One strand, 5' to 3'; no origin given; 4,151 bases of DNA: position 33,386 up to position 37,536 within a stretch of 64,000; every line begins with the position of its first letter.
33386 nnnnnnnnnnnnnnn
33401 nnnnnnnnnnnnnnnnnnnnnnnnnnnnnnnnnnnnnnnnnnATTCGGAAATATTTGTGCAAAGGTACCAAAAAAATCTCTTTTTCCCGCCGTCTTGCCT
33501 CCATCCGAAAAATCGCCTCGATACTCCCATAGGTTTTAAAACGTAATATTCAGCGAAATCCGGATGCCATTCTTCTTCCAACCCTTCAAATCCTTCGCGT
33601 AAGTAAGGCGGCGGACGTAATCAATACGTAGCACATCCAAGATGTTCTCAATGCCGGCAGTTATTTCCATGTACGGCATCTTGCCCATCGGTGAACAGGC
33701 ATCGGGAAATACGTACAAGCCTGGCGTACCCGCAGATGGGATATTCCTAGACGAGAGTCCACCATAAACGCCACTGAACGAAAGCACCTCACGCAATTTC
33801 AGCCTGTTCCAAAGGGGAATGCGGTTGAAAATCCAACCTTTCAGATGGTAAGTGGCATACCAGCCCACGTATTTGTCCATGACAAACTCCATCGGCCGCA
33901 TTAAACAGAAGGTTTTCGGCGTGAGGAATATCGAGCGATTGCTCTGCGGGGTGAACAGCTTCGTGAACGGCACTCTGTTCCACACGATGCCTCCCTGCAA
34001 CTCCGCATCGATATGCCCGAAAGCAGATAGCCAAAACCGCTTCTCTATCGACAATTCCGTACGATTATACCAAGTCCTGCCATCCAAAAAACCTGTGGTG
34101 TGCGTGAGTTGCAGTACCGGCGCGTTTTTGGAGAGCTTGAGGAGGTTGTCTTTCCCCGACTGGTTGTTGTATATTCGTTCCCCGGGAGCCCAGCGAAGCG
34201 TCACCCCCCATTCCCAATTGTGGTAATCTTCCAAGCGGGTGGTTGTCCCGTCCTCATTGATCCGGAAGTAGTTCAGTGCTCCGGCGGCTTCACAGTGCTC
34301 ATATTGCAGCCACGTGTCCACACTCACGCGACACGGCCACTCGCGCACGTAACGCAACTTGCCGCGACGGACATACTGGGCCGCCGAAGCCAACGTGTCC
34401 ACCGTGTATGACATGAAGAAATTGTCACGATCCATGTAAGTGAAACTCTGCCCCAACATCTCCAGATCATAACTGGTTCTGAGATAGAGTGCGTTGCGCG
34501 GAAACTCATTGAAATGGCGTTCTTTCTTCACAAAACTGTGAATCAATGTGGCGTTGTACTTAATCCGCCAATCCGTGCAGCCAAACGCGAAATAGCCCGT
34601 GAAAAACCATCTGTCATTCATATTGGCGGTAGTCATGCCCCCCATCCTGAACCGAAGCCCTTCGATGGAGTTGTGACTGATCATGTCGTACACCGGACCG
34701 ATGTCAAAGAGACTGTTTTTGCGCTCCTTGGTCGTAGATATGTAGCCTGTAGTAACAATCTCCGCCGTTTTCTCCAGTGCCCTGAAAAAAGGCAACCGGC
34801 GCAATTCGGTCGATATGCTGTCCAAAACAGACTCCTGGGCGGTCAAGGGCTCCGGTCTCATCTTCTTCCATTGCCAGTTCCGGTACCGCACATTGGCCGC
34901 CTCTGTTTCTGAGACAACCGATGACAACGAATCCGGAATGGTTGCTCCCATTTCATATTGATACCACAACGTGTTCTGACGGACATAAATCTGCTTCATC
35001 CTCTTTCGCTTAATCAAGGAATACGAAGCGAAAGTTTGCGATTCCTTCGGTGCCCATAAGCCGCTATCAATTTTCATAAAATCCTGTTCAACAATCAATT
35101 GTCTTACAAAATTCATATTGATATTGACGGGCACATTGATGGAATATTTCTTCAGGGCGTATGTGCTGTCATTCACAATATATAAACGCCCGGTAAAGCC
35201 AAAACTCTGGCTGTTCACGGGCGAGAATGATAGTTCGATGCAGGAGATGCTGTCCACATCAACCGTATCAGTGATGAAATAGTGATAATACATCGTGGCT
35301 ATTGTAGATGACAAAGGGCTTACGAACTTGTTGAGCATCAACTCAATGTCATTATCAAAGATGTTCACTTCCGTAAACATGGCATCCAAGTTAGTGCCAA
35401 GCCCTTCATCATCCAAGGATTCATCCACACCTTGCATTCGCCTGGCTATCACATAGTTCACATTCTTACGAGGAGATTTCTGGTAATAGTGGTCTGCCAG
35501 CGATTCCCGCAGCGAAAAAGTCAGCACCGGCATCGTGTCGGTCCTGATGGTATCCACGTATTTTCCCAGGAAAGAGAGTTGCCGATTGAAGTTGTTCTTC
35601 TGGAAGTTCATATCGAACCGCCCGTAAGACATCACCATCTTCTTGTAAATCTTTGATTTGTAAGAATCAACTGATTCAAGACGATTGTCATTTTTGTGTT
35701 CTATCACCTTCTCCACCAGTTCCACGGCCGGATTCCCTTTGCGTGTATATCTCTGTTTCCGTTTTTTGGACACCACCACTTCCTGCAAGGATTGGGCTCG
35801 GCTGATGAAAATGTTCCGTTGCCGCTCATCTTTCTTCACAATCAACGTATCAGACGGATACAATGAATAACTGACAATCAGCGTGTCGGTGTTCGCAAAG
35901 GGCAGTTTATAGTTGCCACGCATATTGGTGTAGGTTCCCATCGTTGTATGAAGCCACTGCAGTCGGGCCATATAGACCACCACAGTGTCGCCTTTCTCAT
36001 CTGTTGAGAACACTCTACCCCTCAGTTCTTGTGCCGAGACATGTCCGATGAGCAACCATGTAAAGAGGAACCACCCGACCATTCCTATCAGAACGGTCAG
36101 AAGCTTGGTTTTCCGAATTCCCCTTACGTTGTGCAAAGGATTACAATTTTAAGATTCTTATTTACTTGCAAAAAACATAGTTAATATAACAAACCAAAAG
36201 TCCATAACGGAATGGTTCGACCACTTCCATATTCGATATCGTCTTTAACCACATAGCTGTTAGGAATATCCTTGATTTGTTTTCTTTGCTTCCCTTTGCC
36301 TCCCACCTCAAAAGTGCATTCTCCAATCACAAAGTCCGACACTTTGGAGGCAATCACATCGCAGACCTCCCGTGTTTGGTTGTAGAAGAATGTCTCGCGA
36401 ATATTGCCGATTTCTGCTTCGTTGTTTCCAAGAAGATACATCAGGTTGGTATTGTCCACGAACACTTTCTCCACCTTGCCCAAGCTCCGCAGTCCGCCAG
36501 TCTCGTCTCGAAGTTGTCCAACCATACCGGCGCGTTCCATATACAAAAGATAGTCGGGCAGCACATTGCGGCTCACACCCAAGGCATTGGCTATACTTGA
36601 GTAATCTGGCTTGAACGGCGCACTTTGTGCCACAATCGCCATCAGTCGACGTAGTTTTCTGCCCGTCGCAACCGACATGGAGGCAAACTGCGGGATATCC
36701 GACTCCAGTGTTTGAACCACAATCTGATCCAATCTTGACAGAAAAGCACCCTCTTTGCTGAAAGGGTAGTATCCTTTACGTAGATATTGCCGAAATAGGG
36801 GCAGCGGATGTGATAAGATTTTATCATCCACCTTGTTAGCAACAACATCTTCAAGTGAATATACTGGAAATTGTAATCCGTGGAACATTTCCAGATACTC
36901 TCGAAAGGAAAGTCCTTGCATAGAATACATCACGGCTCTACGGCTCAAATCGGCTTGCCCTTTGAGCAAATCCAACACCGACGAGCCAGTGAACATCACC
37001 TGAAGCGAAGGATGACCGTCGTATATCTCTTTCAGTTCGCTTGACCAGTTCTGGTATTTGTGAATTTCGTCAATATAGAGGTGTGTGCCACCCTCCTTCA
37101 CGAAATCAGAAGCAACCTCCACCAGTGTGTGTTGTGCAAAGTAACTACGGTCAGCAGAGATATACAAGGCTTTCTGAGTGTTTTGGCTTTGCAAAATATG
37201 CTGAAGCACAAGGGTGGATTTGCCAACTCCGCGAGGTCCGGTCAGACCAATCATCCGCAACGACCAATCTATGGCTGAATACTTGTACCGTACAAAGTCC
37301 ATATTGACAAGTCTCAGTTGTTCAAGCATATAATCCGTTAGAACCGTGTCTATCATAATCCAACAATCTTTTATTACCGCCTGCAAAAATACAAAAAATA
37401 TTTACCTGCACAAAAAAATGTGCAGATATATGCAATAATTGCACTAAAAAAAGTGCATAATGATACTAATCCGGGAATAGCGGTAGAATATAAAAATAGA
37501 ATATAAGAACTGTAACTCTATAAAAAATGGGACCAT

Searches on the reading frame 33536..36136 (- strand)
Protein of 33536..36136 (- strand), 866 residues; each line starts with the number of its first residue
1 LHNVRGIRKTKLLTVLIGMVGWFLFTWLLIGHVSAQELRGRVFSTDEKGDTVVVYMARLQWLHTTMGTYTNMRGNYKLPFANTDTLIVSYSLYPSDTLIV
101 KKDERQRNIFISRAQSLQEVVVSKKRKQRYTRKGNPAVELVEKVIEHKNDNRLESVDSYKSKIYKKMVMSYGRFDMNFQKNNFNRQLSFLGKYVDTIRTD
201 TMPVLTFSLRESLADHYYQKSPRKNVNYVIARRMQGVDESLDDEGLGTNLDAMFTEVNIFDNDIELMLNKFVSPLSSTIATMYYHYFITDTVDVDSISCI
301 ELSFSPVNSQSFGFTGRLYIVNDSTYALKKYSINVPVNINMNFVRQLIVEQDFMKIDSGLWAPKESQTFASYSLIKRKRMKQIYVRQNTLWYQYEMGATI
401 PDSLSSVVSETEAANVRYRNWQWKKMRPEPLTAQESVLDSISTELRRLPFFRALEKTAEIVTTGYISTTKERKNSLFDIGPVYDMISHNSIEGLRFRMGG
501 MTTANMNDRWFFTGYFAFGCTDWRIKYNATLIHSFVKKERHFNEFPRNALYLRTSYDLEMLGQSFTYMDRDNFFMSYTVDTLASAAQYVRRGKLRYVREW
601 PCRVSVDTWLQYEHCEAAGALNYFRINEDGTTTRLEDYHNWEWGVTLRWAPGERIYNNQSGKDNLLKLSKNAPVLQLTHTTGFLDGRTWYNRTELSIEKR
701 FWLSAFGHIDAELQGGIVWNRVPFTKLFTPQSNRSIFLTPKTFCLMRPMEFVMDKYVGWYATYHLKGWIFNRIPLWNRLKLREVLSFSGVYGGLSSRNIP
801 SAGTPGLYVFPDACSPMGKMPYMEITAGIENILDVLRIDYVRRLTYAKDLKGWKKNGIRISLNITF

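Call 61: search_protein_families(library=pfam, proteins=[window:33536-36136:-], max_evalue=0.0001)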
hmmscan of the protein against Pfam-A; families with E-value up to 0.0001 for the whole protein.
window:33536-36136:- (866 aa): 2 families
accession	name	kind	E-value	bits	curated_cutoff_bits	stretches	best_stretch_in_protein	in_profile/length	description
PF18939.6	DUF5686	-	4.6e-40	138.1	39.2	1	142-789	3-653/669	Family of unknown function (DUF5686)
PF13715.12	CarbopepD_reg_2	-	4.3e-07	30.3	32.2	1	39-122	2-88/88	CarboxypepD_reg-like domain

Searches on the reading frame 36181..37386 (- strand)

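Call 61: search_protein_families(library=pfam, proteins=[window:36181-37386:-], max_evalue=0.0001)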
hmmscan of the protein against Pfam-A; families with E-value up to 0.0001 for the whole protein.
window:36181-37386:- (401 aa): 1 family
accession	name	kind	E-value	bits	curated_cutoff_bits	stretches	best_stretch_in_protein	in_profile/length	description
PF13173.12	AAA_14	-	3.7e-27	95.3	27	1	44-165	3-129/129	AAA domain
